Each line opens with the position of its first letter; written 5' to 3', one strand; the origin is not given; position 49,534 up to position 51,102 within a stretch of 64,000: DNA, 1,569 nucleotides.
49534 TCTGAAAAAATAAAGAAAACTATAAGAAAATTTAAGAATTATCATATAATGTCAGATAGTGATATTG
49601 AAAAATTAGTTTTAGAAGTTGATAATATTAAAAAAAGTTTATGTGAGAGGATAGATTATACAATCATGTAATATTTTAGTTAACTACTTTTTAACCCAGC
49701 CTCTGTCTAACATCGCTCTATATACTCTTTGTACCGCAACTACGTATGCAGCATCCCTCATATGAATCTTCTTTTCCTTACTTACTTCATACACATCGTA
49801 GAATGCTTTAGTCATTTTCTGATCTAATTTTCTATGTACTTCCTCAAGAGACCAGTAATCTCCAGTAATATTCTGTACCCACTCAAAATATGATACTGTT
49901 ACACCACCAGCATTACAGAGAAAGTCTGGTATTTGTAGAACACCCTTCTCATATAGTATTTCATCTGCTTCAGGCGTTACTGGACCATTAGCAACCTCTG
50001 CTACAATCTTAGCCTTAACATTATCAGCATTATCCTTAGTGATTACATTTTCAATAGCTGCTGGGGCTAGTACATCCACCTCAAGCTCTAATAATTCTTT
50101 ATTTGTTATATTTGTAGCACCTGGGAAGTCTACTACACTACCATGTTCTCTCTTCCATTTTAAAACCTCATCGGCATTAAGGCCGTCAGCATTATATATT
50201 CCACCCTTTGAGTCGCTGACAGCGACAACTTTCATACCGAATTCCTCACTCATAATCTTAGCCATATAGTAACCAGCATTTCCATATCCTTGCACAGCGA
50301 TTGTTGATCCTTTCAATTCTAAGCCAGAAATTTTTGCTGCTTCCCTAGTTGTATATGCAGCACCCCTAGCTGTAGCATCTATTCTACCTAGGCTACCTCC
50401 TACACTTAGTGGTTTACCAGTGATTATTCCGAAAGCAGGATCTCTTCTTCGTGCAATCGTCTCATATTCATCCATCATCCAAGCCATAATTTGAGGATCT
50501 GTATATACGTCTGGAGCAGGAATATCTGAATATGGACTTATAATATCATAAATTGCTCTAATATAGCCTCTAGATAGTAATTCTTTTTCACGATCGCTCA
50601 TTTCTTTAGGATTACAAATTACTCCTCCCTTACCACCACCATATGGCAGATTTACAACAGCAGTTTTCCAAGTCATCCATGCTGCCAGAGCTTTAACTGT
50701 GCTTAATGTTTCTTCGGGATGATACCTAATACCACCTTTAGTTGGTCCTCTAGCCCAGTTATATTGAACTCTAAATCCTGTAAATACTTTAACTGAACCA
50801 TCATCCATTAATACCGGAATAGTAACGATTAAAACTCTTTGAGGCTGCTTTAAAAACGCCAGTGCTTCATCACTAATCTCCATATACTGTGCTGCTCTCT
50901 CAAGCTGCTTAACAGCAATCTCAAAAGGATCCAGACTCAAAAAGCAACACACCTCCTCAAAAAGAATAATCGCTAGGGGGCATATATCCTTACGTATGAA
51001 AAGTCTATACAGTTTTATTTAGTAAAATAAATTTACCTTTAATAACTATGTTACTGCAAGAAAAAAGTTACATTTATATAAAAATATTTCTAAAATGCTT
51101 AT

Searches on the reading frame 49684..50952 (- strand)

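Call 49: search_protein_families(library=pfam, proteins=[window:49684-50952:-], max_evalue=0.00001)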
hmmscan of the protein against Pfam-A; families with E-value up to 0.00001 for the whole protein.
window:49684-50952:- (422 aa): 2 families
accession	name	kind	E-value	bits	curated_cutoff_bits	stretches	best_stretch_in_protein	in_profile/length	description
PF00208.27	ELFV_dehydrog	-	4.8e-83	279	23.4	1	185-418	1-241/241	Glutamate/Leucine/Phenylalanine/Valine dehydrogenase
PF02812.23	ELFV_dehydrog_N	-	2.7e-55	186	25.3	1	37-164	1-128/129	Glu/Leu/Phe/Val dehydrogenase, dimerisation domain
